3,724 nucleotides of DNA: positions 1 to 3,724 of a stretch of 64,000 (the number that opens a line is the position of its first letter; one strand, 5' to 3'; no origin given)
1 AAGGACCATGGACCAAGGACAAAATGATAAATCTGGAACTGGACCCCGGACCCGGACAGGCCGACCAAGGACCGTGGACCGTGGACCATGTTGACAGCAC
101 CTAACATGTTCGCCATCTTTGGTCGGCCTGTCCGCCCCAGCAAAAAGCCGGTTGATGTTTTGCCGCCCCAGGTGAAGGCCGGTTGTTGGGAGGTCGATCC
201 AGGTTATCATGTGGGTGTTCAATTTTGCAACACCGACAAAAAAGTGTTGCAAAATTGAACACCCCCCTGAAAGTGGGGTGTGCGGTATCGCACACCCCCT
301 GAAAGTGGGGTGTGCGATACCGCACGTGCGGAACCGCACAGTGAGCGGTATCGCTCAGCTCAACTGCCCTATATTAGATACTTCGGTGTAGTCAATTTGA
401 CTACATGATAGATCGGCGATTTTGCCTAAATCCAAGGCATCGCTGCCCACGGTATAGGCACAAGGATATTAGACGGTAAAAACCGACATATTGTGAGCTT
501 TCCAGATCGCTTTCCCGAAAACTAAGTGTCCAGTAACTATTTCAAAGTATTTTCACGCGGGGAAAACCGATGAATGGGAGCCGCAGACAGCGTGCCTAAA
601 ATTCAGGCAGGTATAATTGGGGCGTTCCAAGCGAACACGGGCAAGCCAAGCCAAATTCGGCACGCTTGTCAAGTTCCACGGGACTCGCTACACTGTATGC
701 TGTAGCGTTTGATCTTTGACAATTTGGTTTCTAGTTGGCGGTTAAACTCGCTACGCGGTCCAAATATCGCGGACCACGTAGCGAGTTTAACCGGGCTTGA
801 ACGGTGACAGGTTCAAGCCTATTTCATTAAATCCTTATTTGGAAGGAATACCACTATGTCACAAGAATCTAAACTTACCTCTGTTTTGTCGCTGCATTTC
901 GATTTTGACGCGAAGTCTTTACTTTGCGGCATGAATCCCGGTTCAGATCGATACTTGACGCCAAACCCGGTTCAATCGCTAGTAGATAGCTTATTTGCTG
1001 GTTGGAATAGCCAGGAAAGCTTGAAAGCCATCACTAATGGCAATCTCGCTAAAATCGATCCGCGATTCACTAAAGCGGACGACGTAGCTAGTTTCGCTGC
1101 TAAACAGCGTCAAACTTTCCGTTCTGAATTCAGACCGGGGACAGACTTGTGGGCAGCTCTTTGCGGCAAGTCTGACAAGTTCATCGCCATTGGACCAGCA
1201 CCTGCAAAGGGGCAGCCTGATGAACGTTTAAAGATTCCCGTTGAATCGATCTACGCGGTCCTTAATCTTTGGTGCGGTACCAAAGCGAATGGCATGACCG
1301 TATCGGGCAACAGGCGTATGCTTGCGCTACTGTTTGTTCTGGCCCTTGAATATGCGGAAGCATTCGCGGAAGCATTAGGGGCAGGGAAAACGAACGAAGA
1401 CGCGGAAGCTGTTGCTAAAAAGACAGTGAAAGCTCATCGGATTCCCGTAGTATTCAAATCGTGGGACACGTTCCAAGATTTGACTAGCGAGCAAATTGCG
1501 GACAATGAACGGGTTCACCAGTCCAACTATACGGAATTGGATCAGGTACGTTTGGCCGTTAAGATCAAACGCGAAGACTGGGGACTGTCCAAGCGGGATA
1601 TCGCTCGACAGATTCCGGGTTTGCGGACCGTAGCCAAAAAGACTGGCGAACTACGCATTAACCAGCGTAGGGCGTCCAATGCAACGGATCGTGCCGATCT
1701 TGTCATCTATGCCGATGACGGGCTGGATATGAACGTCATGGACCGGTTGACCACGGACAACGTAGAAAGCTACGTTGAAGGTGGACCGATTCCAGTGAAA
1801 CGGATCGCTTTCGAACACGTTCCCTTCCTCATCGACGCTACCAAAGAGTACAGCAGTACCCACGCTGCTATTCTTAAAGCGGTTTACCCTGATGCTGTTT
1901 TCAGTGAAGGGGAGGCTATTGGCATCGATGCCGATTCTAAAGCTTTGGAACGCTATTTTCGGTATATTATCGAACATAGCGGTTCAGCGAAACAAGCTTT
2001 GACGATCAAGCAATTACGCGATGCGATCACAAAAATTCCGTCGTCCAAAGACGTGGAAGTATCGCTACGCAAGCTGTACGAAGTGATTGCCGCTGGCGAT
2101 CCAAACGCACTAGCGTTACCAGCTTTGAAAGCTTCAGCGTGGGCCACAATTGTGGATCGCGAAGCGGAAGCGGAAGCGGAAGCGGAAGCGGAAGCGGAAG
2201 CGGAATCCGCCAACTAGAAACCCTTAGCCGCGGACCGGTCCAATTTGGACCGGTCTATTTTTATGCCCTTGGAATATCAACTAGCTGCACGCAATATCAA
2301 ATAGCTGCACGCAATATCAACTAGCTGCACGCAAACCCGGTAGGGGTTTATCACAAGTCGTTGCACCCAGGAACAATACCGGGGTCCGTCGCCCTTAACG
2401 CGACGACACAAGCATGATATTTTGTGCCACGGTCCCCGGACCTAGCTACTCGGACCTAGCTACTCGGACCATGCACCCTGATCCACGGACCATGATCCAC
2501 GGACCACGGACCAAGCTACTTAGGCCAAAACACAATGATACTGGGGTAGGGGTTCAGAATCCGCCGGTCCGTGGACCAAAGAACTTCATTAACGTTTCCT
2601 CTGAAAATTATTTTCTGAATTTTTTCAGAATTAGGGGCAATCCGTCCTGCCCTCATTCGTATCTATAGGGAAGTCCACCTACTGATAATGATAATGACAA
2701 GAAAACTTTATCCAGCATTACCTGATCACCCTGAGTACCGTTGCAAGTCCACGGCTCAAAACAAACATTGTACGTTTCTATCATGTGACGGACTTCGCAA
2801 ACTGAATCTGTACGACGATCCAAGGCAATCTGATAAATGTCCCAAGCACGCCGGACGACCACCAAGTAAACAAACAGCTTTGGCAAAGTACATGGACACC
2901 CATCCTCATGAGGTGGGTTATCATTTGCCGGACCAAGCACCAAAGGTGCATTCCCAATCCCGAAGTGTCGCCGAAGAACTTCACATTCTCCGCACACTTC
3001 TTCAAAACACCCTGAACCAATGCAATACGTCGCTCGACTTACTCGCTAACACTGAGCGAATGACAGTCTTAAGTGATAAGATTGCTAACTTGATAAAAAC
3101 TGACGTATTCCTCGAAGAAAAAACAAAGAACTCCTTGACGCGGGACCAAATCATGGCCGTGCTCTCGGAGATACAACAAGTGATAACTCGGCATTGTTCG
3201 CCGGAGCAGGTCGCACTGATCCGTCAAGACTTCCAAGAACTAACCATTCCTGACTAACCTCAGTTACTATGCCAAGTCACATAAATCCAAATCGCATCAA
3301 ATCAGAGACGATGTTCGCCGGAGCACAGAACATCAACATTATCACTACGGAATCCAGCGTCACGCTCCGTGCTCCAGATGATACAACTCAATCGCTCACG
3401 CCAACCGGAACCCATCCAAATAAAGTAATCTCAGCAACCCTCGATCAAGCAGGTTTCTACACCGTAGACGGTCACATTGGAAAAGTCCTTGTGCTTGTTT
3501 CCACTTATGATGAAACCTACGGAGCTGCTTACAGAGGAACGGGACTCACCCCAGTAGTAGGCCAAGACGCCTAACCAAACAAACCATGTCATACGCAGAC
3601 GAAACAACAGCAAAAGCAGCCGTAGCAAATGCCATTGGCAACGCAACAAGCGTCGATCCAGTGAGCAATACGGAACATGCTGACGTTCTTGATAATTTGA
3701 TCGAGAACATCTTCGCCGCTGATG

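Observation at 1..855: Gene-free 855-bp left region made almost entirely of nested repeats and hairpins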

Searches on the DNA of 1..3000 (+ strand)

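Call 12: search_dna_similar(query=window:1-3000:+, collection=phages, mode=distant)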
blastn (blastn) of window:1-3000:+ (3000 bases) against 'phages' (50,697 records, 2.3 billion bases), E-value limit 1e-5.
No match.

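Call 95: search_rna_families(source=L001, start=1, end=3800, threshold=evalue, max_evalue=1)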
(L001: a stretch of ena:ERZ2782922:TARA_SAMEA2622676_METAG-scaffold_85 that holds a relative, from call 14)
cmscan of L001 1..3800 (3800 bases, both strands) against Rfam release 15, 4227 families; matches with E-value up to 1: 12.
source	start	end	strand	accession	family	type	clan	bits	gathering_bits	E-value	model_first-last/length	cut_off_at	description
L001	902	974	+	RF00869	mir-BART7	Gene; miRNA;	-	32.6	70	0.00075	1-84/84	no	mir-BART7 microRNA precursor family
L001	1695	1751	+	RF04070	MIR6440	Gene; miRNA;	-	29.3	95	0.011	1-108/108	no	MIR6440 microRNA precursor family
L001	1160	1232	-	RF00991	mir-599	Gene; miRNA;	-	28.6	94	0.0029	1-88/88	no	mir-599 microRNA precursor family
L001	1695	1751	-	RF04070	MIR6440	Gene; miRNA;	-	28.4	95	0.019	1-108/108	no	MIR6440 microRNA precursor family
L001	909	957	+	RF04292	mir-379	Gene; miRNA;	CL00149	25.5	56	0.019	1-64/64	no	mir-379 microRNA precursor family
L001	1238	1281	+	RF00857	mir-233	Gene; miRNA;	-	25.2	67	0.093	1-78/78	no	mir-233 microRNA precursor family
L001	901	980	-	RF00869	mir-BART7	Gene; miRNA;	-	24.8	70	0.11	1-84/84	no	mir-BART7 microRNA precursor family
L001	1163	1228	+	RF03460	mir-561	Gene; miRNA;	-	24.6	90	0.23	1-81/81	no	mir-561 microRNA precursor family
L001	1170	1221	-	RF03566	mir-4875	Gene; miRNA;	-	23.8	90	0.15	12-60/73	no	mir-4875 microRNA precursor family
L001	3188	3240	+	RF02527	SSRC38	Gene; sRNA;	-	23.8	80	0.37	1-166/166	no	Streptococcus sRNA SSRC38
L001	909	966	-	RF01033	mir-767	Gene; miRNA;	-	22.4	90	0.36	1-86/86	no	mir-767 microRNA precursor family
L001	1164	1227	+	RF01916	mir-988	Gene; miRNA;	-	21.5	72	0.61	1-80/80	no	mir-988 microRNA precursor family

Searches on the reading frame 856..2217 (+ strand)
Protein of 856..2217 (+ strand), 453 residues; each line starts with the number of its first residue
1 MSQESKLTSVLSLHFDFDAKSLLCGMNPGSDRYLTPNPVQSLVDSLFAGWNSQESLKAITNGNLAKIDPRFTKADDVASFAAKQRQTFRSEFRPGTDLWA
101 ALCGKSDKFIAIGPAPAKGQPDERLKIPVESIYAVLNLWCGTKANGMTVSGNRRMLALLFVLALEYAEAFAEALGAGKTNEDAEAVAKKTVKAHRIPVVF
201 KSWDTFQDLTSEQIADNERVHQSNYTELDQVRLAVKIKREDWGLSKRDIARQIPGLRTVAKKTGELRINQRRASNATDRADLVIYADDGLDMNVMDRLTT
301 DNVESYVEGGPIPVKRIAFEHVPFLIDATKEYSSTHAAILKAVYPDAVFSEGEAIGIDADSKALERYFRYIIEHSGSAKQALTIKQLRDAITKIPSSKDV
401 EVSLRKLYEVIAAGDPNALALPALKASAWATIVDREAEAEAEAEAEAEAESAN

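Call 10: search_protein_families(library=pfam, proteins=[window:856-2217:+], max_evalue=0.01)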
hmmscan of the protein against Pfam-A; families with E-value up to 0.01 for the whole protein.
window:856-2217:+ (453 aa): 0 families

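Call 11: search_protein_families(library=phrogs, proteins=[window:856-2217:+], max_evalue=0.001)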
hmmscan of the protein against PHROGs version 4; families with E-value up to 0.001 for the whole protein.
window:856-2217:+ (453 aa): 0 families

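Call 14: find_encoding_contigs(protein=window:856-2217:+, flank=10000, max_places=10)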
Protein window:856-2217:+ (453 aa): 2 contigs read that carry it; 1 place shown.
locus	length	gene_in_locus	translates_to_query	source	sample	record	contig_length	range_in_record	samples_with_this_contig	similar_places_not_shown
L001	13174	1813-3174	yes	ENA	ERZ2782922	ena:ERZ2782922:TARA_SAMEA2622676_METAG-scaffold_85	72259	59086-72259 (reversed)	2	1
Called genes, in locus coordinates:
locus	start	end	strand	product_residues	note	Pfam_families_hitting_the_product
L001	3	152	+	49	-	?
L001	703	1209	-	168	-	-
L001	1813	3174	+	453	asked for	-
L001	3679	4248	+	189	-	-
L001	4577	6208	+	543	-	-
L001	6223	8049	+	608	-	-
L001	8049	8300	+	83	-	-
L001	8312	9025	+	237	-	-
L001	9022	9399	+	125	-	-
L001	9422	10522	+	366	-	-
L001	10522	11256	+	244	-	-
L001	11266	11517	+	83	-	-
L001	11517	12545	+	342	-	-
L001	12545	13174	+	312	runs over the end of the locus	PF00082:Peptidase_S8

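Call 20: find_homologous_proteins(query=window:856-2217:+, max_evalue=0.001)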
Query window:856-2217:+ (453 aa): 1 proteins with E <= 0.001 among 8000 candidates.
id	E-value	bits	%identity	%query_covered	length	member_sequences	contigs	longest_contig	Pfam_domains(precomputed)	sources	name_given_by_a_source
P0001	2.9e-277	937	96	96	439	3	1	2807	-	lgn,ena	-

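Call 31: predict_structure(protein=window:856-2217:+)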
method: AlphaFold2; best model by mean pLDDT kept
length: 453 residues; sequences in the alignment: 1
mean_pLDDT: 37.9   pTM: 0.23
mean pLDDT of the five models: 37.9, 35.7, 34.3, 34.1, 31.6
residues with pLDDT >= 90: 0; 70-90: 1; 50-70: 27; < 50: 425
segments of 3 or more residues with pLDDT < 50: 1-163, 167-171, 173-175, 190-255, 257-436
pLDDT, mean of each block of 10 residues (from residue 1): 26 26 29 30 36 38 38 43 42 38 36 41 41 37 32 41 47 54 52 32 28 30 29 36 43 48 43 34 36 35 36 32 24 33 33 30 38 36 41 43 43 40 39 50 64 47
secondary structure, 60 per line:
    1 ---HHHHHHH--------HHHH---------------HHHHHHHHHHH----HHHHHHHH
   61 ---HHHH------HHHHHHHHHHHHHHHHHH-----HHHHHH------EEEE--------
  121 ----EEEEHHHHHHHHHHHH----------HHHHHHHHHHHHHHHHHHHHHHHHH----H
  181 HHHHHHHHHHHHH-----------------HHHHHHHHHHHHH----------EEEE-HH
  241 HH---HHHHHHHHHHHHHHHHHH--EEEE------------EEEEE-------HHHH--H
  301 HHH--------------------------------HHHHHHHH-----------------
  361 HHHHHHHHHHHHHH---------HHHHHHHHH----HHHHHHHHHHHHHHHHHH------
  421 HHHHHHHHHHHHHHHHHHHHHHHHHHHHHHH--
elements in order: H4-10 H19-22 H38-48 H53-60 H64-67 H74-91 H97-102 E109-112 E125-128 H129-140 H151-175 H180-193 H211-223 E234-237 H239-242 H246-263 E266-269 E282-286 H294-297 H300-303 H336-343 H361-374 H384-392 H397-414 H421-451

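Call 32: search_protein_representatives(protein=window:856-2217:+)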
Query: 453 residues. Proteins with E-value up to 0.001 (for the whole library): 2; up to 1e-10: 1; up to 1e-30: 1. The best 2 are listed.
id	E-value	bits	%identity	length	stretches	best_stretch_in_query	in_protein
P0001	9.3e-278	937.3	95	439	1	1-437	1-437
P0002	1.2e-06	44.2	31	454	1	204-344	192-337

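Call 33: find_encoding_contigs(protein=P0002, flank=10000, max_places=5)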
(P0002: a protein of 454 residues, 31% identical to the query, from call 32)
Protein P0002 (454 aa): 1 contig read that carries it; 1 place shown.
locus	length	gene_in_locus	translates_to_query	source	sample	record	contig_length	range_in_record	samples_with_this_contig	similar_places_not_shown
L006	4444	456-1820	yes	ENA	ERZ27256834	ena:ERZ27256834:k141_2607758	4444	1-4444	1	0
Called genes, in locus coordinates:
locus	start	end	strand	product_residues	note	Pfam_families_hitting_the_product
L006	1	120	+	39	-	?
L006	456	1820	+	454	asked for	-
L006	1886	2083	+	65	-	-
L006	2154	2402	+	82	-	-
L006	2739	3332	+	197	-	-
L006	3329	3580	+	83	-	-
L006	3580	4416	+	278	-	-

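Call 36: search_solved_structures(query=A1, max_evalue=10, show_alignments=3)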
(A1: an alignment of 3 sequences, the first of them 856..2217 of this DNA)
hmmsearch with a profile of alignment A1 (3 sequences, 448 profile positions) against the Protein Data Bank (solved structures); distinct sequences matched with E-value up to 10: 6.
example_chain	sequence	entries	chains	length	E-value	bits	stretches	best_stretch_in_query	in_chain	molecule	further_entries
6m5y_A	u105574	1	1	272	0.48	12.2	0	275-320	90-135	Galectin-1,Galectin-1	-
3ul8_A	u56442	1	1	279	1.9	10.3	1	33-67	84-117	Toll-like receptor 4, Variable lymphocyte receptor B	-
2z62_A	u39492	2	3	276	2.3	10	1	33-67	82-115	Toll-like receptor 4, Variable lymphocyte receptor B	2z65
3ul9_A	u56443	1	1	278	2.3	10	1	33-67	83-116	Toll-like receptor 4, Variable lymphocyte receptor B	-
3ul7_A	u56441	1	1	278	2.3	10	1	33-67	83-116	Toll-like receptor 4, Variable lymphocyte receptor B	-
3ula_A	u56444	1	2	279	2.4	10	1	33-67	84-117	Toll-like receptor 4, Variable lymphocyte receptor B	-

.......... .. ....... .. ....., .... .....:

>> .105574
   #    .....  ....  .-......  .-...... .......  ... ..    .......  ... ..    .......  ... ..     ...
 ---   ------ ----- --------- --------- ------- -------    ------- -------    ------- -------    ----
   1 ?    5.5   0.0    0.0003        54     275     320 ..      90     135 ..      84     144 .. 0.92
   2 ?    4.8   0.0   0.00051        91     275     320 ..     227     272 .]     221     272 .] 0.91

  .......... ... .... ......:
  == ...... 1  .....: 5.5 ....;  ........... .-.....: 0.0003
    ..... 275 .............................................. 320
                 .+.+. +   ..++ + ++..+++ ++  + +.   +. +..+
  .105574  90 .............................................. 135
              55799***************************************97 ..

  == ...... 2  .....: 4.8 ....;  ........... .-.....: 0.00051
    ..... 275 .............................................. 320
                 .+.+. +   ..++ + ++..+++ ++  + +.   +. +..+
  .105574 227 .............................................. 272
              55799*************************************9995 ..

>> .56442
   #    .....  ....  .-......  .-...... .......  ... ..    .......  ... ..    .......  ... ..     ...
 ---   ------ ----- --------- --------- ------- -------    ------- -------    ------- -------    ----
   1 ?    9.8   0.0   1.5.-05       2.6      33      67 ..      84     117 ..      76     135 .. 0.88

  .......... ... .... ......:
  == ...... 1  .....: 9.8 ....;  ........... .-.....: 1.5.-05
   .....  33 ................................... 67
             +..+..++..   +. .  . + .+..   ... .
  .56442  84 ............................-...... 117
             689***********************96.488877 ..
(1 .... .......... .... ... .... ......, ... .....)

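Call 38: search_protein_families(library=pfam, proteins=[P0002, window:856-2217:+], max_evalue=10)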
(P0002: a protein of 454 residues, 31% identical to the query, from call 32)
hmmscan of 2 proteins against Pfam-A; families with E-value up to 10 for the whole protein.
P0002 (454 aa): 0 families

window:856-2217:+ (453 aa): 1 family
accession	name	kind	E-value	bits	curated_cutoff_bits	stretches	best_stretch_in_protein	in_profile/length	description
PF07552.16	Coat_X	-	0.19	12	27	1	378-404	7-33/58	Spore Coat Protein X and V domain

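Call 87: find_homologous_proteins(query=A1, max_evalue=0.01)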
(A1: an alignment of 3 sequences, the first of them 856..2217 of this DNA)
Query A1 (3 sequences) (453 aa, profile of the alignment): 2 proteins with E <= 0.01 among 8000 candidates.
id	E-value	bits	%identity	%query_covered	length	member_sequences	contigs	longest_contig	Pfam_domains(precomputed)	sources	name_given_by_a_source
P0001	1.3e-260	883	96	96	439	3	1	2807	-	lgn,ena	-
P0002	1.3e-198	678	33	28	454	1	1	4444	-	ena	-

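Call 97: predict_structure(alignment_id=A1)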
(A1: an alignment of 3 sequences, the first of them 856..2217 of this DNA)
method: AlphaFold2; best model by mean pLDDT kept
length: 453 residues; sequences in the alignment: 3
mean_pLDDT: 41.5   pTM: 0.26
mean pLDDT of the five models: 41.5, 39.9, 39.0, 35.0, 33.4
residues with pLDDT >= 90: 0; 70-90: 10; 50-70: 93; < 50: 350
segments of 3 or more residues with pLDDT < 50: 1-164, 173-175, 194-228, 286-295, 315-388, 393-441, 451-453
pLDDT, mean of each block of 10 residues (from residue 1): 22 23 25 31 40 34 37 42 45 43 37 33 37 37 28 40 49 52 57 39 29 25 38 67 67 67 63 59 47 48 54 50 41 41 35 29 43 37 44 42 44 38 27 35 50 40
secondary structure, 60 per line:
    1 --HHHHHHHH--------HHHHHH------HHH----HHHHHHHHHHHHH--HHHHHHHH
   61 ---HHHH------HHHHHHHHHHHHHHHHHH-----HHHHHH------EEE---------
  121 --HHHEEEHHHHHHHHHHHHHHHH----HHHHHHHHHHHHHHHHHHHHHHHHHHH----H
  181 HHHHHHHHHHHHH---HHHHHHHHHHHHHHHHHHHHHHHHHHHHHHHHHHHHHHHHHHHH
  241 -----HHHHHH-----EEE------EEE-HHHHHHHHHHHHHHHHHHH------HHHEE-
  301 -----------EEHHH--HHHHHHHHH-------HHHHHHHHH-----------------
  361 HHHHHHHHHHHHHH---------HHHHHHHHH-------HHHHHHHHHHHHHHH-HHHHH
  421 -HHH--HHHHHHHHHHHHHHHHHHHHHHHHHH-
elements in order: H3-10 H19-24 H38-50 H53-60 H64-67 H74-91 H97-102 E109-111 E126-128 H129-144 H149-175 H180-193 H197-240 H246-251 E257-259 E266-268 H270-288 H319-327 H335-343 H361-374 H384-392 H400-414 H416-420 H427-452

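Call 104: search_dna_similar(query=window:856-2217:+, collection=plasmids, mode=protein, max_evalue=0.01, max_rows=8)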
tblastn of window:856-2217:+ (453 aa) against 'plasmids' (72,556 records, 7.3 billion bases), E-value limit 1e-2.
No match.

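Call 105: search_dna_similar(query=window:856-2217:+, collection=phages, mode=protein, max_evalue=0.01, max_rows=8)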
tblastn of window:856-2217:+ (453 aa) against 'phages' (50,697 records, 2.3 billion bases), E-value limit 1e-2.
No match.

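Call 106: search_protein_families(library=ncbifam, proteins=[window:856-2217:+, P0002], max_evalue=0.1)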
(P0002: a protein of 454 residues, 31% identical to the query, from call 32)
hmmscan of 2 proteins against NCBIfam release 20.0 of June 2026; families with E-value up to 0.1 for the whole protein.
window:856-2217:+ (453 aa): 0 families

P0002 (454 aa): 0 families

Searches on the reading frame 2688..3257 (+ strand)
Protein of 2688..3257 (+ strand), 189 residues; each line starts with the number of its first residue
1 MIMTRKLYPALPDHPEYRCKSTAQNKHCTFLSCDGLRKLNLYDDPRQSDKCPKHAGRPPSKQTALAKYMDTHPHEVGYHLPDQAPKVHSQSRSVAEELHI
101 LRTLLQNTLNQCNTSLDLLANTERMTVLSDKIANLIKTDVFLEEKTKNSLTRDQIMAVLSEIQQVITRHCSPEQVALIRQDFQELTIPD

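Call 10: search_protein_families(library=pfam, proteins=[window:2688-3257:+], max_evalue=0.01)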
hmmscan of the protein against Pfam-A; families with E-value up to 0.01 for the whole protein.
window:2688-3257:+ (189 aa): 0 families

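Call 11: search_protein_families(library=phrogs, proteins=[window:2688-3257:+], max_evalue=0.001)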
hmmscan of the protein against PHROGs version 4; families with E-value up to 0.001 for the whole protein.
window:2688-3257:+ (189 aa): 0 families

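Call 42: find_encoding_contigs(protein=window:2688-3257:+, flank=6000, max_places=10)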
Protein window:2688-3257:+ (189 aa): 5 contigs read that carry it; 3 places shown.
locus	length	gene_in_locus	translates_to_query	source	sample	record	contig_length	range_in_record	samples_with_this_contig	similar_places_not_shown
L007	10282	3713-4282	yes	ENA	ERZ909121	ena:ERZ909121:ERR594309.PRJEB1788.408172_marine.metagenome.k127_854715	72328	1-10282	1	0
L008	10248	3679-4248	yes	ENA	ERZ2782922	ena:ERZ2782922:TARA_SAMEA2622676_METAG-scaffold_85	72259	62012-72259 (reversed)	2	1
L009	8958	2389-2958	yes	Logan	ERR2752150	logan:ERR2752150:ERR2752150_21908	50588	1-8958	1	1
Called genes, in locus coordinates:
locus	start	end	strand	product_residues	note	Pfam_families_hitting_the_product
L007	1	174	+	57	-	?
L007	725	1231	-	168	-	-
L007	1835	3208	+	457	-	-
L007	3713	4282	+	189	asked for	-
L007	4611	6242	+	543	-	-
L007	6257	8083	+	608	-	-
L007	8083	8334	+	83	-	-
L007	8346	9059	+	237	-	-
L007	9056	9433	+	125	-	-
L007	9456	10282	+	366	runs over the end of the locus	-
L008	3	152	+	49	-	?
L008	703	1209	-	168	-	-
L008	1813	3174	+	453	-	-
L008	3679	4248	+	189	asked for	-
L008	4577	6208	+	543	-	-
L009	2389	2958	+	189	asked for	-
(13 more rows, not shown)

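Call 106: search_protein_families(library=ncbifam, proteins=[window:2688-3257:+], max_evalue=0.1)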
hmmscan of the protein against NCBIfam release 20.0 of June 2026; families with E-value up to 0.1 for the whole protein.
window:2688-3257:+ (189 aa): 0 families

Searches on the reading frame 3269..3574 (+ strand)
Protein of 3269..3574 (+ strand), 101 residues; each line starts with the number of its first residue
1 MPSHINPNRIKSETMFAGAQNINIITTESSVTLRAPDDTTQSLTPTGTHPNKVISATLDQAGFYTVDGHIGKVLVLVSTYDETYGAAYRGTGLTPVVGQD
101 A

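Call 73: search_protein_families(library=pfam, proteins=[window:3269-3574:+], max_evalue=0.01)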
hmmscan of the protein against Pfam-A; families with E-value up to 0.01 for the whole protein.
window:3269-3574:+ (101 aa): 1 family
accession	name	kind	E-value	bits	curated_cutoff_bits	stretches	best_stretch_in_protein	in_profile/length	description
PF24155.1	DUF7406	-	0.0063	16.9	28.4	0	42-68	23-47/52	Domain of unknown function (DUF7406)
